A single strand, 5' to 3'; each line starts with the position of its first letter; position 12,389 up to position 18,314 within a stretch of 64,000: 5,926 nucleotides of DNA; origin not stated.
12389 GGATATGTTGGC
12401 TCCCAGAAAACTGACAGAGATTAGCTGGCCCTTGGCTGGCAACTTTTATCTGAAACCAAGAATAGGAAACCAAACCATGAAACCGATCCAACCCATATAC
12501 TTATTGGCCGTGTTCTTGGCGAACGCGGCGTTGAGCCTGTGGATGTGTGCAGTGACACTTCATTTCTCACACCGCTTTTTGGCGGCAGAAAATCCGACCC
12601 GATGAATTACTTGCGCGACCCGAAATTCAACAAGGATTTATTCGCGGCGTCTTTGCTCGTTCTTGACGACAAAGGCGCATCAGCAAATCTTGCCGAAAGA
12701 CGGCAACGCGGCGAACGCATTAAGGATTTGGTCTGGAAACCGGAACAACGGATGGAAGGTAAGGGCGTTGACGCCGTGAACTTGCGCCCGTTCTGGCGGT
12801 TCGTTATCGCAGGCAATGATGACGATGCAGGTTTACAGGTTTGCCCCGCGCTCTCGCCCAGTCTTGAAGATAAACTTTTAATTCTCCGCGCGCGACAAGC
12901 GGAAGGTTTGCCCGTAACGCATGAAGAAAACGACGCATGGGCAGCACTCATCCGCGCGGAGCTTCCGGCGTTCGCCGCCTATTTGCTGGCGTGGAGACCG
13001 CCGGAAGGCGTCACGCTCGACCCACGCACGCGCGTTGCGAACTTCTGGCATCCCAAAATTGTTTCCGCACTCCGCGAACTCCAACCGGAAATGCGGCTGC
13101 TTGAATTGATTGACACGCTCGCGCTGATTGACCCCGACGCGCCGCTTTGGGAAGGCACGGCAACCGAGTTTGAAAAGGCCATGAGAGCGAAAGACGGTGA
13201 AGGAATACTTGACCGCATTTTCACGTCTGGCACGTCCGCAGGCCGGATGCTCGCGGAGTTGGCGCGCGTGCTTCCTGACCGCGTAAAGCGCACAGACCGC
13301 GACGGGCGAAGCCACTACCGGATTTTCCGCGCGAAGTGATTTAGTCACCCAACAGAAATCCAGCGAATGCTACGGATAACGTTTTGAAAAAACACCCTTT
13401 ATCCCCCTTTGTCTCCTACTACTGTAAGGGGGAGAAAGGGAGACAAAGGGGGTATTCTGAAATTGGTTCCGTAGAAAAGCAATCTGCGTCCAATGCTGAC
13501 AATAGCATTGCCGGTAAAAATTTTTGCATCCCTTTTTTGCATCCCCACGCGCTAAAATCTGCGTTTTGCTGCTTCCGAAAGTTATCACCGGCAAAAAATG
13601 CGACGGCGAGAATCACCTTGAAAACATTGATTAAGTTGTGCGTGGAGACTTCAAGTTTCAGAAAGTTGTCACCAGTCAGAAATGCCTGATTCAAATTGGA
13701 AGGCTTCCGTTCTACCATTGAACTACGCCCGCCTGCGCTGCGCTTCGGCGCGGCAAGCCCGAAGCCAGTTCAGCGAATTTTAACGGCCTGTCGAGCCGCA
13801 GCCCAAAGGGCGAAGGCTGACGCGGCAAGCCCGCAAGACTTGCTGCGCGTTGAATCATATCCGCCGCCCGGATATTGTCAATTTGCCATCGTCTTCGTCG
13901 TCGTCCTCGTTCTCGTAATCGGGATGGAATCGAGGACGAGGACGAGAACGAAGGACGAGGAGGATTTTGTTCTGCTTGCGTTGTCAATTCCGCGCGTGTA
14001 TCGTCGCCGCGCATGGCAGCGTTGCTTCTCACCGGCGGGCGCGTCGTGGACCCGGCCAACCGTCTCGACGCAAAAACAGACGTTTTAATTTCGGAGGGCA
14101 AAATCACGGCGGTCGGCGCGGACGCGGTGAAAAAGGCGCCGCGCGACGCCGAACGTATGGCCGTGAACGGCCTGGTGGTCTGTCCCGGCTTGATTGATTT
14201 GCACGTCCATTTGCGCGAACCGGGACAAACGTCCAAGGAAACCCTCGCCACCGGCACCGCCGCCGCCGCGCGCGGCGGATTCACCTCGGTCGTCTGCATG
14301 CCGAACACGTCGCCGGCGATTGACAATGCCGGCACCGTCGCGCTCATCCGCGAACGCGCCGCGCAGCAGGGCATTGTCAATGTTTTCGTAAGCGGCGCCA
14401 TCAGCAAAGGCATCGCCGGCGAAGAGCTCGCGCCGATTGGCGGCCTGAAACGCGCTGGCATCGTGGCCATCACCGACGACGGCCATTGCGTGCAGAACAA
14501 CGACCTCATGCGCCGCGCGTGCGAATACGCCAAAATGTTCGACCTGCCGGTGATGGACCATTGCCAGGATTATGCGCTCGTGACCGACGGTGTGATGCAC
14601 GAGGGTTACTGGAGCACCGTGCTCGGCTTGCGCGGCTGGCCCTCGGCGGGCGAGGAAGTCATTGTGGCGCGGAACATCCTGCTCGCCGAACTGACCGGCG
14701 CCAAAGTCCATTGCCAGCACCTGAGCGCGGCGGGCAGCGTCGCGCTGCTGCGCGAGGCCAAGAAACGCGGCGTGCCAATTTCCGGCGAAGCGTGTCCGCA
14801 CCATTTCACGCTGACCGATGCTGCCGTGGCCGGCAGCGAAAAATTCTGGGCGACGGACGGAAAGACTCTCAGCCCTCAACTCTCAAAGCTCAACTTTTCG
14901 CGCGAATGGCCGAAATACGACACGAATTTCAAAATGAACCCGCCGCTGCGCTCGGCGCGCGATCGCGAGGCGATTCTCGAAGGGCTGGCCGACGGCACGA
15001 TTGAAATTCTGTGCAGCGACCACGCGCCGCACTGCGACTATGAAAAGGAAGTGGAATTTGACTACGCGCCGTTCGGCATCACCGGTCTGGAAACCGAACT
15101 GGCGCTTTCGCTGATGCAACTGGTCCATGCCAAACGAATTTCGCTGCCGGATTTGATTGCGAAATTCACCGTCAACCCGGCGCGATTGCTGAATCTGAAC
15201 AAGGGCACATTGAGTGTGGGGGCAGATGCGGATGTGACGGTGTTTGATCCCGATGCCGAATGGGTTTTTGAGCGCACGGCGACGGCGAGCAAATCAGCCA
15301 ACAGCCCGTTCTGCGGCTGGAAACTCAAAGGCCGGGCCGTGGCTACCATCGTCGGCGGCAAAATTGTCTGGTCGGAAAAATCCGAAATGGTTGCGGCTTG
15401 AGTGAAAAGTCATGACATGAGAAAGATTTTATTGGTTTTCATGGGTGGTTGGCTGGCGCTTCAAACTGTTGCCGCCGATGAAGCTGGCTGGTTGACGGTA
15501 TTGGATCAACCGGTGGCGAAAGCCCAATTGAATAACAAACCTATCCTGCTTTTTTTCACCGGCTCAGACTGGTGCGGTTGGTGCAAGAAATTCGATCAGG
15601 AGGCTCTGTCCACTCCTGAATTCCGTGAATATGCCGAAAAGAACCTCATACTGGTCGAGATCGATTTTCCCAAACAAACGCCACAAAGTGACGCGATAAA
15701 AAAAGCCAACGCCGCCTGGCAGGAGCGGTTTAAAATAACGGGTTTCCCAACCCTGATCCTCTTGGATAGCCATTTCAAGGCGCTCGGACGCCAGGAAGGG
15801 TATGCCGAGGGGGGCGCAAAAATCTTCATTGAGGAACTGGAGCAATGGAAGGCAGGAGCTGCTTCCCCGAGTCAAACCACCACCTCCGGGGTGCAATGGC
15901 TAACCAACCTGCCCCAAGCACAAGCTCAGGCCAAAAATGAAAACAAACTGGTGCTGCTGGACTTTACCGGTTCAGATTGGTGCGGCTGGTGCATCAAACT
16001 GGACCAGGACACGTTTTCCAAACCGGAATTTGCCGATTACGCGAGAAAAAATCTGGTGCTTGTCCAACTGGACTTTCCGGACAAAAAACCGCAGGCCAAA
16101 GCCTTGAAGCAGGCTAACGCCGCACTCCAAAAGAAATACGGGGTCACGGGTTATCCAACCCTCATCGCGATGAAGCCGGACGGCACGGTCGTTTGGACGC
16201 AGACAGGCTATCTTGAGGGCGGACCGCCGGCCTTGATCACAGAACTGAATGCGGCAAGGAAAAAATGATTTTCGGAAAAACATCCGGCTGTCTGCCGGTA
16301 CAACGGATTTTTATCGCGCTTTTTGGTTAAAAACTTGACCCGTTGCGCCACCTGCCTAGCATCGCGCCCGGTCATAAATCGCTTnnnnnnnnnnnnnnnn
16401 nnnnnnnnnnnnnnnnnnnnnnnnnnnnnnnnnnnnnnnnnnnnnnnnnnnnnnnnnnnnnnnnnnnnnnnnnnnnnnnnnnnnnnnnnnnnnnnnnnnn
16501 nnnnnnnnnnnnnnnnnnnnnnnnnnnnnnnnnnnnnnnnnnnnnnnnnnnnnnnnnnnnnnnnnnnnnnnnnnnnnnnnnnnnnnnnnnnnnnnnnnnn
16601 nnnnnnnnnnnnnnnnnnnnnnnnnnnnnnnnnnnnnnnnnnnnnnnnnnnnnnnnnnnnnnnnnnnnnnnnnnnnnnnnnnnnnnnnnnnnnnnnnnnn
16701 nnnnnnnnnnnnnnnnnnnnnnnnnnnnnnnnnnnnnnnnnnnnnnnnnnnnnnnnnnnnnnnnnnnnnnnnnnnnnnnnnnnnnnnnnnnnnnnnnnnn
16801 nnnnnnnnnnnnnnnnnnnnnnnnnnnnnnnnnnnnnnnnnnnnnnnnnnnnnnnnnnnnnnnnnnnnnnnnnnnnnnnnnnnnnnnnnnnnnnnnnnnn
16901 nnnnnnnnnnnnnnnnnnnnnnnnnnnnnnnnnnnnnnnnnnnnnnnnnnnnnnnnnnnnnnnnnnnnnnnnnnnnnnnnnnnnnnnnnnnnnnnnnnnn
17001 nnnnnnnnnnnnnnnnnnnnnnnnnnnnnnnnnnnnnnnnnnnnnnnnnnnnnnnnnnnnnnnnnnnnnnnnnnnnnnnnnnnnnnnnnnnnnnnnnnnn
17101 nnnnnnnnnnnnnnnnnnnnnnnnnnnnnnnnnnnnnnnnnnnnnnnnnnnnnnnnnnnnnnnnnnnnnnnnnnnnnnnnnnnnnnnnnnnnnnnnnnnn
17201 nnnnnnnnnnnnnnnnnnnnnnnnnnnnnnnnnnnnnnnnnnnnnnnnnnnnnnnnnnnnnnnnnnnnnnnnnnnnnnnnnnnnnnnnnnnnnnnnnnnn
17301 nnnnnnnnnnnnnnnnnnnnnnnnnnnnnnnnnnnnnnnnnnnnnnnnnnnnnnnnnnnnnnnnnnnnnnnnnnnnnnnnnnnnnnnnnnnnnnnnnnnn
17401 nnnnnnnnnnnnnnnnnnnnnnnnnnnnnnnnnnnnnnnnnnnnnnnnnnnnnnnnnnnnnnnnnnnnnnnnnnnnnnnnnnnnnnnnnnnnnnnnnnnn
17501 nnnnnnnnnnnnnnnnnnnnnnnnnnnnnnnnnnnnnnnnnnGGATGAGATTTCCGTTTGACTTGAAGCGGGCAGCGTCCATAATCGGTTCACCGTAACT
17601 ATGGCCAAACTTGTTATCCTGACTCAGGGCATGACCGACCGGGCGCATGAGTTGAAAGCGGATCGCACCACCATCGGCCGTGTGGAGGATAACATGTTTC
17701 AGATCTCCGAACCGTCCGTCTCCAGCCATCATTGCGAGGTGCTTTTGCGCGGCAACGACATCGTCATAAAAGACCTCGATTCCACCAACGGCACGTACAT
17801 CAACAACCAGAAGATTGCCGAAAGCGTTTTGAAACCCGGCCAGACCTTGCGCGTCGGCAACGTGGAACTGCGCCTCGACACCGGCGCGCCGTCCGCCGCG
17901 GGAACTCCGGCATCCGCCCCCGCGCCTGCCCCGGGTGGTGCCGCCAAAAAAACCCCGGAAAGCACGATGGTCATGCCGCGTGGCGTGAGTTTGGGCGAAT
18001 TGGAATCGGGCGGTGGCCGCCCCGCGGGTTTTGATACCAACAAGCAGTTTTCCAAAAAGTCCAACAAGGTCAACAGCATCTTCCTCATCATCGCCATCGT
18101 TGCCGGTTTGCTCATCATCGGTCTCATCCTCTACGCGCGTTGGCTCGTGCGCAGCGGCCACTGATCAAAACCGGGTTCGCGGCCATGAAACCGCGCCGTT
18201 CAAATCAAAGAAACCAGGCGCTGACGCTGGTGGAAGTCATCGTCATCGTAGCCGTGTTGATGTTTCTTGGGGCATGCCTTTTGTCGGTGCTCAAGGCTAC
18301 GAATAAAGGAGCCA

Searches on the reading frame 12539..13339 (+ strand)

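Call 28: search_protein_families(library=pfam, proteins=[window:12539-13339:+], max_evalue=0.001)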
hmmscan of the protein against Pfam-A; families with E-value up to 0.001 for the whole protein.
window:12539-13339:+ (266 aa): 1 family
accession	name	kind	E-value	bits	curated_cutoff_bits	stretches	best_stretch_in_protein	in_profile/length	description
PF19263.5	DUF5906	-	2.1e-07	32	27.6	1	22-95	30-103/114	Family of unknown function (DUF5906)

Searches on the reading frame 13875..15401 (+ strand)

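Call 28: search_protein_families(library=pfam, proteins=[window:13875-15401:+], max_evalue=0.001)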
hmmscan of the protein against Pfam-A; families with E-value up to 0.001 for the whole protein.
window:13875-15401:+ (508 aa): 3 families
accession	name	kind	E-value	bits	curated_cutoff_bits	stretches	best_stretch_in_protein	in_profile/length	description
PF01979.26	Amidohydro_1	-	3.9e-31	109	25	1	101-498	1-345/345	Amidohydrolase family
PF07969.17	Amidohydro_3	-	1e-13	52.1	29.7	1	419-498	404-471/472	Amidohydrolase family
PF12890.13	DHOase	-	1.1e-09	39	21.2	1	101-284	3-138/142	Dihydro-orotase-like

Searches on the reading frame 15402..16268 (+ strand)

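Call 28: search_protein_families(library=pfam, proteins=[window:15402-16268:+], max_evalue=0.001)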
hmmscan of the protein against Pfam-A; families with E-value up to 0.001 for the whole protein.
window:15402-16268:+ (288 aa): 7 families
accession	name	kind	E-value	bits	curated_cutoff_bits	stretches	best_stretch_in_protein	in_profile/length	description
PF13098.12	Thioredoxin_2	-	3.1e-29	101.8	27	2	42-135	2-95/104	Thioredoxin-like domain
PF13899.12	Thioredoxin_7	-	7.3e-29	100.2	27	2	165-259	1-83/83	Thioredoxin-like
PF03190.21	Thioredox_DsbH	-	6.4e-23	81.9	27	2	158-268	14-120/163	Protein of unknown function, DUF255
PF00085.26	Thioredoxin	-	5e-13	49.4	23.5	2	176-261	13-83/103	Thioredoxin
PF13905.12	Thioredoxin_8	-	6.1e-09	36.5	27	0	45-123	1-90/94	Thioredoxin-like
PF08534.16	Redoxin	-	7.3e-07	29.5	26.6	0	36-133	19-103/148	Redoxin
PF00578.27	AhpC-TSA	-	1.1e-05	25.8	26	0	36-91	16-71/124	AhpC/TSA family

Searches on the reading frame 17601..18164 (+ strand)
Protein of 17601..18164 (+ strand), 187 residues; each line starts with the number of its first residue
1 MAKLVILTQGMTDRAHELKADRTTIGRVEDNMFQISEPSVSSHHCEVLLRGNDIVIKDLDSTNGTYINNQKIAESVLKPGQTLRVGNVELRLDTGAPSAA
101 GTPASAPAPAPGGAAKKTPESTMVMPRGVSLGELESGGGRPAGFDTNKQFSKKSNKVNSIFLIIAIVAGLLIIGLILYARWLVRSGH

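Call 28: search_protein_families(library=pfam, proteins=[window:17601-18164:+], max_evalue=0.001)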
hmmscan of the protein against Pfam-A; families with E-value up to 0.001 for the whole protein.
window:17601-18164:+ (187 aa): 2 families
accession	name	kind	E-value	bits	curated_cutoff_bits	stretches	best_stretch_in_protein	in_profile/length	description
PF00498.31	FHA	-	1.5e-17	64.2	20.7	1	23-86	1-67/67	FHA domain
PF16697.10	Yop-YscD_cpl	-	5.5e-12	46.2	33.2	1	15-93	11-91/94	Inner membrane component of T3SS, cytoplasmic domain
